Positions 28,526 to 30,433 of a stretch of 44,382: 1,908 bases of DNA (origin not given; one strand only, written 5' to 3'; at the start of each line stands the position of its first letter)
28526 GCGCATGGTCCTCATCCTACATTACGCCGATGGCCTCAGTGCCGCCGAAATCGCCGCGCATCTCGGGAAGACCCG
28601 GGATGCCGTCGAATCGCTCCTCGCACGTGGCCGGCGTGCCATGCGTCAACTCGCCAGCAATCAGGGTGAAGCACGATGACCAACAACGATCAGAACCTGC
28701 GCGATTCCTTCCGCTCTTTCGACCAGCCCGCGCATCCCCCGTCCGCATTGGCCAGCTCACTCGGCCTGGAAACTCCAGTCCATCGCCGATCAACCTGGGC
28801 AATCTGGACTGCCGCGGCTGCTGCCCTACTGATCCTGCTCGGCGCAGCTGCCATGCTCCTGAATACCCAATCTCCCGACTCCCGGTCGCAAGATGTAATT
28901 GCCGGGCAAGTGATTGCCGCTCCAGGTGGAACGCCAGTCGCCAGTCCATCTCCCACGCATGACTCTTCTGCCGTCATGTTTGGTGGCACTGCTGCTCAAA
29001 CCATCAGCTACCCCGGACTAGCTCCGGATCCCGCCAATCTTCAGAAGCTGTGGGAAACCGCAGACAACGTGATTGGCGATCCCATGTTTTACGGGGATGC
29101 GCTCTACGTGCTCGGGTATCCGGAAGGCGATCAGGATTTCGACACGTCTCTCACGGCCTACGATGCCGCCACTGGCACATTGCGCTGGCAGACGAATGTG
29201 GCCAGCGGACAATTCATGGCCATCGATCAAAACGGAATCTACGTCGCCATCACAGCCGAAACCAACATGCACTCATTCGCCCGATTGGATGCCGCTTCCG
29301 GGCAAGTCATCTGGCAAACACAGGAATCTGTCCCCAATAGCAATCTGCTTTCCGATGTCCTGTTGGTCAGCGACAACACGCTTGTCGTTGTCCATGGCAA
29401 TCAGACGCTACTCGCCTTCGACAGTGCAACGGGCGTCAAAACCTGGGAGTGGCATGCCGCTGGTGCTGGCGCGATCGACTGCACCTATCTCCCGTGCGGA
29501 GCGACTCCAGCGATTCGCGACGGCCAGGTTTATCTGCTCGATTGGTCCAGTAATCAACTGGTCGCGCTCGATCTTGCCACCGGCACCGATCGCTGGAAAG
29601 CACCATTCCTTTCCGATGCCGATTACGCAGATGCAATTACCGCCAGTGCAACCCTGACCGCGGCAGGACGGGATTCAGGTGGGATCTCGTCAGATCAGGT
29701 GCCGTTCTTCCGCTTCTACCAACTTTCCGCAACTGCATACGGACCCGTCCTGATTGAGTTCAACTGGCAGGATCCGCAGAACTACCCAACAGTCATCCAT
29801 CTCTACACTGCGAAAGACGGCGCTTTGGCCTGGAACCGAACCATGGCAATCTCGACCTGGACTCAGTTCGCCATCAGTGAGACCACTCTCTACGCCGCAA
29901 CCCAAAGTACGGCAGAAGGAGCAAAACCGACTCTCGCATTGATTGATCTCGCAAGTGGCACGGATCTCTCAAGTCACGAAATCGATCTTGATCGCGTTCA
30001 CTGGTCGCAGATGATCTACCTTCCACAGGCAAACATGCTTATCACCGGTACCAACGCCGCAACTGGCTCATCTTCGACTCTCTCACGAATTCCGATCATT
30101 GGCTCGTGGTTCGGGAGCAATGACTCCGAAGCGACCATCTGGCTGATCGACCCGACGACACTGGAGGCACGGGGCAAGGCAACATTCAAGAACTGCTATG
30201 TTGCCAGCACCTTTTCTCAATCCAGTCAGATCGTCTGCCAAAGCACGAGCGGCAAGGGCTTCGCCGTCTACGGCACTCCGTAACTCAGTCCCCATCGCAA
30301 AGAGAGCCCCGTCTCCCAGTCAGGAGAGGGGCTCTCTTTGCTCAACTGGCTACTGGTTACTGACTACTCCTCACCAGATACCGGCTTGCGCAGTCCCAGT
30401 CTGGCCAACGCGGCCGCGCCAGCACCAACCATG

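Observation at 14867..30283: Four paralogous ECF-sigma / membrane-anchored PQQ-like beta-propeller gene pairs packed into about 15 kb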

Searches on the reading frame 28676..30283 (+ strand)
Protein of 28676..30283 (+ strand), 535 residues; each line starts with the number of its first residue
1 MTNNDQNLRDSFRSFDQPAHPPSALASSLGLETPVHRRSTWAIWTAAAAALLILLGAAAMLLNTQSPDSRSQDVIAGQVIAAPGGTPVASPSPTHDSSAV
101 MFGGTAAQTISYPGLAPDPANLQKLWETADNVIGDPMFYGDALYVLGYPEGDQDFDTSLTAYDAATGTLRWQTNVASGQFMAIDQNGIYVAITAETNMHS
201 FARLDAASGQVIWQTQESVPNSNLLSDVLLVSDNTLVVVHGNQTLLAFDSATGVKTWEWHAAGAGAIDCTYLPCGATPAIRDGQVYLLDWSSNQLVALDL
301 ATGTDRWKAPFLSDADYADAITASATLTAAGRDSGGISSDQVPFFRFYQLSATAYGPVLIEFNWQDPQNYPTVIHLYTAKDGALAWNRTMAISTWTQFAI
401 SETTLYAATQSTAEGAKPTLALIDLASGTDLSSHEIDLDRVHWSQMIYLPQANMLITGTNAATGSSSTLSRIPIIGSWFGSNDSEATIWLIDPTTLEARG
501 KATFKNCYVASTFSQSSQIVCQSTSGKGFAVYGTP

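Call 3: search_protein_families(library=pfam, proteins=[window:28676-30283:+], max_evalue=0.01)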
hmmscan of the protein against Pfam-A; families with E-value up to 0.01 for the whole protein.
window:28676-30283:+ (535 aa): 4 families
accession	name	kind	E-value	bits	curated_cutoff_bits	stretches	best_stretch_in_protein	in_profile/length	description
PF13360.13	PQQ_2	-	4.1e-23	82.7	27.6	1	157-330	3-164/233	Outer membrane protein assembly factor BamB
PF25293.1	Beta-prop_EMC1_N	-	6.8e-08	32.9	34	1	195-317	37-153/219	EMC1 N-terminal beta-propeller domain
PF13570.13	Beta-prop_ACSF4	-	4.7e-06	26.7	133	1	155-314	111-265/329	Beta-alanine-activating enzyme, beta-propeller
PF01011.28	PQQ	-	4.8e-06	26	26.7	0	276-309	51-83/595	Glucose/ethanol/alcohol dehydrogenase, beta-propeller domain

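Call 4: search_protein_families(library=ncbifam, proteins=[window:28676-30283:+], max_evalue=0.01)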
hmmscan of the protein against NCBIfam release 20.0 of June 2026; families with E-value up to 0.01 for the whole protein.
window:28676-30283:+ (535 aa): 6 families
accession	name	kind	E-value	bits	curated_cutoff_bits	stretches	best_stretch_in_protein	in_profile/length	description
TIGR03300.1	assembly_YfgL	equivalog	5.5e-15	54.9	285.2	2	158-316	116-274/377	outer membrane protein assembly factor BamB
NF008351.0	PRK11138.1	equivalog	4.5e-10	38.6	423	1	201-260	132-187/394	outer membrane protein assembly factor BamB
TIGR03075.1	PQQ_enz_alc_DH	subfamily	7.1e-07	28.2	480.05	1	230-325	66-161/530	PQQ-dependent dehydrogenase, methanol/ethanol family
NF041516.1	PA2928_fam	subfamily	2.4e-06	27.1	70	0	186-256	56-124/376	PA2928 family protein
TIGR04528.1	acido_non_PQQ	subfamily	1.5e-05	23.9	650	1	156-248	400-491/493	acido-empty-quinoprotein group A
NF052375.1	antisigma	equivalog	4.6e-05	23.5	100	1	20-130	68-173/217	anti-sigma factor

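Call 10: find_homologous_proteins(query=window:28676-30283:+)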
Query window:28676-30283:+ (535 aa): 3 proteins with E <= 0.001 among 8000 candidates.
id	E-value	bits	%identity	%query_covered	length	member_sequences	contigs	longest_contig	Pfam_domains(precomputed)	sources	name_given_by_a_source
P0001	0.0e+0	1097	91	100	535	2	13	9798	PF13360.14,PF25293.2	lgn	-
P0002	2.0e-6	45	28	42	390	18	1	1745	PF01011.29,PF13360.14,PF13570.14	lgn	-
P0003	2.2e-5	41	34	21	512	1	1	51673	PF01011.29,PF23727.2,PF13360.14,PF13570.14,PF25293.2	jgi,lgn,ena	-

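Call 34: find_encoding_contigs(protein=P0001, flank=10000, max_places=6)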
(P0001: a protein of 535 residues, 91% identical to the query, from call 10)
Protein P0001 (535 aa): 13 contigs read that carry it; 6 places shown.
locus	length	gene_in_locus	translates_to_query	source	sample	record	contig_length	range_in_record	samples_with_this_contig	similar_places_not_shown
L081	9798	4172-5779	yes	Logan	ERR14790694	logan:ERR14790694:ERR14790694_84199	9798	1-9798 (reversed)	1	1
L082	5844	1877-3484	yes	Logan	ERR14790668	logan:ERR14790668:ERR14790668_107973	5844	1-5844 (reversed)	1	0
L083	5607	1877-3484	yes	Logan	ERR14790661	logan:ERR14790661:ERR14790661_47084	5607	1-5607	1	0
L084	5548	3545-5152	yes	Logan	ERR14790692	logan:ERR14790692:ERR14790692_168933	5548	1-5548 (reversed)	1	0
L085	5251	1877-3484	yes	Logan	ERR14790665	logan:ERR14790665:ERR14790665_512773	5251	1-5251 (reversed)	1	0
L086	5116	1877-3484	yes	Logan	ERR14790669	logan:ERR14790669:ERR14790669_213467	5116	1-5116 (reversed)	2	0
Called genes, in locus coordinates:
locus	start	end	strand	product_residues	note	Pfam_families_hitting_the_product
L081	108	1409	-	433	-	PF01381:HTH_3, PF12802:MarR_2 (faint), PF12844:HTH_19 (weak), PF13412:HTH_24 (weak), PF13443:HTH_26 (weak), PF13560:HTH_31, PF13191:AAA_16 (weak), PF13401:AAA_22 (weak)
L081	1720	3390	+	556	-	-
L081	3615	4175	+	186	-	PF04542:Sigma70_r2 (faint), PF08281:Sigma70_r4_2, PF04545:Sigma70_r4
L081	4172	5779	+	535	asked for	PF13360:PQQ_2, PF25293:Beta-prop_EMC1_N (weak)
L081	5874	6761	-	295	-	-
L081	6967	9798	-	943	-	?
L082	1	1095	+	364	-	?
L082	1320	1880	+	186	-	PF04542:Sigma70_r2 (faint), PF08281:Sigma70_r4_2, PF04545:Sigma70_r4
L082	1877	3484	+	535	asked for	PF13360:PQQ_2, PF25293:Beta-prop_EMC1_N (weak)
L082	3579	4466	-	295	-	-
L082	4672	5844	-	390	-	?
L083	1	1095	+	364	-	?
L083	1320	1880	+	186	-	PF04542:Sigma70_r2 (faint), PF08281:Sigma70_r4_2, PF04545:Sigma70_r4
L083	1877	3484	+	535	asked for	PF13360:PQQ_2, PF25293:Beta-prop_EMC1_N (weak)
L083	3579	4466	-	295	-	-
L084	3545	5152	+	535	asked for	PF13360:PQQ_2, PF25293:Beta-prop_EMC1_N (weak)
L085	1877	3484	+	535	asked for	PF13360:PQQ_2, PF25293:Beta-prop_EMC1_N (weak)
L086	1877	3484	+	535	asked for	PF13360:PQQ_2, PF25293:Beta-prop_EMC1_N (weak)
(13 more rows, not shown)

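Call 35: find_encoding_contigs(protein=window:28676-30283:+, flank=10000, max_places=4)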
Protein window:28676-30283:+ (535 aa): 1 contig read that carries it; 1 place shown.
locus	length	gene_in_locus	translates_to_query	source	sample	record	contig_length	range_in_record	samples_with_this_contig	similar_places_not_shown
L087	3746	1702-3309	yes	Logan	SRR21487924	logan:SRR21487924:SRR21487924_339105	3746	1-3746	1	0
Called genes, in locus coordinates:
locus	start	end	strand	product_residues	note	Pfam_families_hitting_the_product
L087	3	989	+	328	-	?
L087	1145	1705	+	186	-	PF04542:Sigma70_r2 (weak), PF07638:Sigma70_ECF (weak), PF08281:Sigma70_r4_2, PF04545:Sigma70_r4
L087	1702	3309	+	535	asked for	PF01011:PQQ (faint), PF13360:PQQ_2, PF25293:Beta-prop_EMC1_N (weak)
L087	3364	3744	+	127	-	?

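Call 48: find_homologous_proteins(query=A3, max_evalue=0.001)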
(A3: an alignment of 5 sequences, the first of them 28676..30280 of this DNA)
Query A3 (5 sequences) (535 aa, profile of the alignment): 17 proteins with E <= 0.001 among 8000 candidates.
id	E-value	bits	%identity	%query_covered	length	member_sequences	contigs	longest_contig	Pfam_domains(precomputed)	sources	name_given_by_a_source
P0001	2.9e-208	711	91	100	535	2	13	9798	PF13360.14,PF25293.2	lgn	-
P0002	5.8e-15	73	28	42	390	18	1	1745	PF01011.29,PF13360.14,PF13570.14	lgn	-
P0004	2.5e-10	58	29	17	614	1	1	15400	PF01011.29,PF13360.14,PF13570.14,PF13442.12,PF00034.27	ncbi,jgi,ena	jgi:alcohol dehydrogenase (cytochrome c)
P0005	1.9e-8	52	29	20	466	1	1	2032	PF13360.14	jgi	jgi:outer membrane protein assembly factor BamB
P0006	2.0e-6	45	30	11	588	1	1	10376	PF01011.29,PF23727.2,PF13360.14,PF13570.14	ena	-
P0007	3.3e-6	44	29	44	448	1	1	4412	PF01011.29,PF13360.14,PF13570.14,PF25293.2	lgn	-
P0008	9.6e-6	43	33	11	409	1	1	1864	PF01011.29,PF13360.14,PF13570.14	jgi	jgi:alcohol dehydrogenase (cytochrome c)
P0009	2.3e-5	41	25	36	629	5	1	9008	PF01011.29,PF07774.20,PF13360.14,PF13570.14,PF13442.12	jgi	jgi:polyvinyl alcohol dehydrogenase (cytochrome)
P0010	2.6e-5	41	29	25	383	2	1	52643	PF01011.29,PF07774.20,PF13360.14,PF13570.14,PF25293.2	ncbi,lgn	-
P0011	3.1e-5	41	23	39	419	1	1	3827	PF01011.29,PF13360.14,PF13570.14,PF25857.1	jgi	jgi:outer membrane protein assembly factor BamB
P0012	3.4e-5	41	25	32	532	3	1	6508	PF01011.29,PF13360.14,PF13570.14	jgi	jgi:polyvinyl alcohol dehydrogenase (cytochrome)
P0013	1.1e-4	39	23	36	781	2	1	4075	PF01011.29,PF13360.14,PF13570.14,PF25293.2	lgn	-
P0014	1.7e-4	38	32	13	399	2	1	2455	PF01011.29,PF13360.14,PF13570.14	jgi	-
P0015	3.6e-4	37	27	20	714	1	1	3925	PF01011.29,PF13360.14,PF13570.14,PF13442.12,PF00034.27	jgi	jgi:alcohol dehydrogenase (cytochrome c)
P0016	4.9e-4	37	35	9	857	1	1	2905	PF01011.29,PF13360.14,PF13570.14,PF13442.12,PF00034.27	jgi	jgi:quinohemoprotein ethanol dehydrogenase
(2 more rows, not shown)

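Call 49: search_protein_representatives(alignment_id=A3)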
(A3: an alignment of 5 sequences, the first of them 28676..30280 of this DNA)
Query: 5 sequences, 514 profile positions. Proteins with E-value up to 0.001 (for the whole library): 25805; up to 1e-10: 4047; up to 1e-30: 76. The best 150 are listed.
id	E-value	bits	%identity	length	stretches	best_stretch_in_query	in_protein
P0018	1.6e-217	739.6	-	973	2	1-513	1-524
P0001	9.3e-209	710.7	-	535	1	1-512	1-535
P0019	1.1e-200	684.0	-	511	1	1-512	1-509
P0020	3.2e-190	649.6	-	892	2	54-512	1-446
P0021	4.5e-109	381.8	-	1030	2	10-500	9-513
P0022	3.3e-106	372.4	-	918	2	8-512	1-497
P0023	2.9e-87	309.9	-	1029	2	1-509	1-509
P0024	8.4e-83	295.1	-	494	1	1-510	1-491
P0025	1.1e-82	294.8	-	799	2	1-509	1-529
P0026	4.5e-80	286.1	-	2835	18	249-331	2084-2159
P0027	7.6e-80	285.4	-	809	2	8-506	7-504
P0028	1.3e-75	271.4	-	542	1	1-512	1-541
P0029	2.7e-74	267.1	-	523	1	1-510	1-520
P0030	4.7e-71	256.4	-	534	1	1-505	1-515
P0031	5.0e-64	233.2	-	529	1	1-510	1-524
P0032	1.6e-63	231.5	-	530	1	5-510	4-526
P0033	3.0e-61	224.0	-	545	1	1-506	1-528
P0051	6.4e-39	150.4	-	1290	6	10-432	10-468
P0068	8.9e-35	136.7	-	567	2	8-431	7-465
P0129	1.6e-26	109.5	-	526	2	8-396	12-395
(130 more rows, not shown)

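Call 52: search_protein_families(library=pfam, max_evalue=0.01, proteins=[P0068, P0051, P0033, P0021])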
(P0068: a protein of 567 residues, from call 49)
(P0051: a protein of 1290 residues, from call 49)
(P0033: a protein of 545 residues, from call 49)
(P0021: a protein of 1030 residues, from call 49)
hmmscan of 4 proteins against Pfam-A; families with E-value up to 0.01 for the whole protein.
P0068 (567 aa): 3 families
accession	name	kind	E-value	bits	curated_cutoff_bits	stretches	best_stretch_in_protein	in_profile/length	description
PF13360.13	PQQ_2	-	4.7e-32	111.9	27.6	2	199-467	4-232/233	Outer membrane protein assembly factor BamB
PF01011.28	PQQ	-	2.2e-15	56.8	26.7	2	273-314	50-91/595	Glucose/ethanol/alcohol dehydrogenase, beta-propeller domain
PF13570.13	Beta-prop_ACSF4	-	3e-10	40.5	133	0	410-522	160-265/329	Beta-alanine-activating enzyme, beta-propeller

P0051 (1290 aa): 5 families
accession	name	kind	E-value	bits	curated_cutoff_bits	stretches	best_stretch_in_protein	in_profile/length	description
PF13360.13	PQQ_2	-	2.3e-54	184.9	27.6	6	202-468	4-231/233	Outer membrane protein assembly factor BamB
PF01011.28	PQQ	-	3.1e-14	53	26.7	1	349-434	497-582/595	Glucose/ethanol/alcohol dehydrogenase, beta-propeller domain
PF13570.13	Beta-prop_ACSF4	-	7.6e-11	42.4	133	0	1097-1209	106-216/329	Beta-alanine-activating enzyme, beta-propeller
PF25293.1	Beta-prop_EMC1_N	-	6.3e-05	23.2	34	0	833-931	43-138/219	EMC1 N-terminal beta-propeller domain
PF23727.1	Beta-prop_FAM234A_B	-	0.0017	17.4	26.4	0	205-268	56-120/467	FAM234A/B beta-propeller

P0033 (545 aa): 2 families
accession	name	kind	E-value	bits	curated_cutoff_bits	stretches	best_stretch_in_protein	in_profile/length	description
PF13360.13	PQQ_2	-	4.2e-21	76.1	27.6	1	139-284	15-148/233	Outer membrane protein assembly factor BamB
PF01011.28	PQQ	-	2.5e-06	26.9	26.7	0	249-284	52-87/595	Glucose/ethanol/alcohol dehydrogenase, beta-propeller domain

P0021 (1030 aa): 3 families
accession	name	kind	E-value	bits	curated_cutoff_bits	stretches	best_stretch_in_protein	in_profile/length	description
PF13360.13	PQQ_2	-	6.7e-34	118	27.6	4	653-906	5-232/233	Outer membrane protein assembly factor BamB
PF13570.13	Beta-prop_ACSF4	-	7.6e-09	35.8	133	0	218-280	30-89/329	Beta-alanine-activating enzyme, beta-propeller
PF01011.28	PQQ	-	7.1e-06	25.4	26.7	0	678-714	49-85/595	Glucose/ethanol/alcohol dehydrogenase, beta-propeller domain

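Call 55: find_homologous_proteins(query=A5, max_evalue=1e-10)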
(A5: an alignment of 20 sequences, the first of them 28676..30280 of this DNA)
Query A5 (20 sequences) (535 aa, profile of the alignment): 54 proteins with E <= 1e-10 among 8000 candidates.
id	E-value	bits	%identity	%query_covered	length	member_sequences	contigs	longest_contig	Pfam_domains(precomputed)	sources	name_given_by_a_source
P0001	1.1e-144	501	91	100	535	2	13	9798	PF13360.14,PF25293.2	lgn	-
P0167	9.9e-41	158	28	27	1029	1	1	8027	PF01011.29,PF13360.14,PF13570.14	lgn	-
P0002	7.0e-33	132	28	42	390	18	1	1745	PF01011.29,PF13360.14,PF13570.14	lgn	-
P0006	7.3e-24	102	30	11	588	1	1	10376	PF01011.29,PF23727.2,PF13360.14,PF13570.14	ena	-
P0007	8.5e-23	99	29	44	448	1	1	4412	PF01011.29,PF13360.14,PF13570.14,PF25293.2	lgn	-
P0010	1.7e-21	94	29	25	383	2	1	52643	PF01011.29,PF07774.20,PF13360.14,PF13570.14,PF25293.2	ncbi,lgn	-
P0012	5.9e-21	93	25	32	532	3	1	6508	PF01011.29,PF13360.14,PF13570.14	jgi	jgi:polyvinyl alcohol dehydrogenase (cytochrome)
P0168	9.1e-21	92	30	31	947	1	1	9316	PF01011.29,PF13360.14,PF16371.13,PF00149.34,PF13570.14,PF13860.13,PF25293.2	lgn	-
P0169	1.1e-19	89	29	28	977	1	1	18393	PF13847.13,PF01011.29,PF13360.14,PF13649.13,PF13570.14,PF08241.19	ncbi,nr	ncbi:MAG: PQQ-binding-like beta-propeller repeat protein [Pirellulales bacterium]|nr:PQQ-binding-lik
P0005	1.5e-19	88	29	20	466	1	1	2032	PF13360.14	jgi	jgi:outer membrane protein assembly factor BamB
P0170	5.5e-19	86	26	19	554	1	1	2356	PF01011.29,PF13360.14,PF13570.14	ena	-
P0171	6.9e-19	86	31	13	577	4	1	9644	PF01011.29,PF13360.14,PF00127.27,PF13473.13,PF13570.14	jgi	jgi:outer membrane protein assembly factor BamB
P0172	6.9e-18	83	24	32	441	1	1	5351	PF01011.29,PF13360.14,PF13570.14,PF25293.2,PF13646.13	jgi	-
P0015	1.3e-17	82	27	20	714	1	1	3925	PF01011.29,PF13360.14,PF13570.14,PF13442.12,PF00034.27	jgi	jgi:alcohol dehydrogenase (cytochrome c)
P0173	3.0e-17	81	38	10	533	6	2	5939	PF01011.29,PF13360.14,PF13570.14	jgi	jgi:polyvinyl alcohol dehydrogenase (cytochrome)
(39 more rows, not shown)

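Call 56: find_encoding_contigs(protein=P0167, flank=8000, max_places=3)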
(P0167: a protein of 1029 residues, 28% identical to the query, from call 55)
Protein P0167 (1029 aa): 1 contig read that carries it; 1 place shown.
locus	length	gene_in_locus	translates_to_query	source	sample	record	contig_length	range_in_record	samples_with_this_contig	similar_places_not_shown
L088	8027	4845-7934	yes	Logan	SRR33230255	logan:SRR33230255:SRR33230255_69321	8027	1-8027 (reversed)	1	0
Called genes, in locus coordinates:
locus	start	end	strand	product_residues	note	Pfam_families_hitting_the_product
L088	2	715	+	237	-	?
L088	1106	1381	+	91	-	-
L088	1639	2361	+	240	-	PF00578:AhpC-TSA, PF08534:Redoxin, PF00085:Thioredoxin (weak), PF13905:Thioredoxin_8 (faint)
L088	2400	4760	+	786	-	PF00664:ABC_membrane, PF00005:ABC_tran, PF02463:SMC_N (faint), PF13304:AAA_21 (faint)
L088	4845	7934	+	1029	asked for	PF13360:PQQ_2, PF13570:Beta-prop_ACSF4, PF13360:PQQ_2, PF01011:PQQ (weak)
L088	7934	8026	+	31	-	?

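Call 57: find_encoding_contigs(protein=P0068, flank=6000, max_places=3)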
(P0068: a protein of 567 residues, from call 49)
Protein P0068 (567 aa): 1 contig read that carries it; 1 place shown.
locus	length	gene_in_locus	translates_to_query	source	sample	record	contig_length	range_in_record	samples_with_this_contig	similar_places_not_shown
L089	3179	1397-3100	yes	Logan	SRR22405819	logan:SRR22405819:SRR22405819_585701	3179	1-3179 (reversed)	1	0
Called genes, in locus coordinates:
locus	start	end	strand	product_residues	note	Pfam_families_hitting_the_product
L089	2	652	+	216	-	?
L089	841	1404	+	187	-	PF04542:Sigma70_r2, PF08281:Sigma70_r4_2, PF04545:Sigma70_r4 (weak)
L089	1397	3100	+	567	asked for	PF01011:PQQ (faint), PF13360:PQQ_2, PF13570:Beta-prop_ACSF4 (faint), PF13360:PQQ_2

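Call 58: find_encoding_contigs(protein=P0032, flank=5000, max_places=2)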
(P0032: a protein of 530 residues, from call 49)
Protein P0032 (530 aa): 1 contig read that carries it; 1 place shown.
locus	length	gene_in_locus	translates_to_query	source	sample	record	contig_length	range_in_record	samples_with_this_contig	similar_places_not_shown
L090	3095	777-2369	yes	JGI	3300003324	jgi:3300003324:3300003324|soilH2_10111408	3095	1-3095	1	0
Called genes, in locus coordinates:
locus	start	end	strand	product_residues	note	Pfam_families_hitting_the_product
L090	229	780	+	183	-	PF04542:Sigma70_r2, PF07638:Sigma70_ECF, PF08281:Sigma70_r4_2, PF04545:Sigma70_r4 (weak)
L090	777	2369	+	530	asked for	PF13360:PQQ_2, PF01011:PQQ (faint)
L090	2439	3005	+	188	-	PF04542:Sigma70_r2, PF08281:Sigma70_r4_2, PF04545:Sigma70_r4 (weak)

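Call 59: find_encoding_contigs(protein=P0051, flank=5000, max_places=2)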
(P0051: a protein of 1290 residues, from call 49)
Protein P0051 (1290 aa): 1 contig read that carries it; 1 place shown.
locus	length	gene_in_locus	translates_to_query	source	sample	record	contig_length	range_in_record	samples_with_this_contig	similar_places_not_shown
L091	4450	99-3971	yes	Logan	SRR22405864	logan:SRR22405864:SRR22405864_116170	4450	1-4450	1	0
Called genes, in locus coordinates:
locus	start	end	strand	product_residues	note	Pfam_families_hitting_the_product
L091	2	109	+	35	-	?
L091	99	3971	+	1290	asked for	PF13360:PQQ_2, PF13570:Beta-prop_ACSF4 (faint), PF25293:Beta-prop_EMC1_N (faint), PF01011:PQQ (faint), PF13360:PQQ_2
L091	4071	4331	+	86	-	-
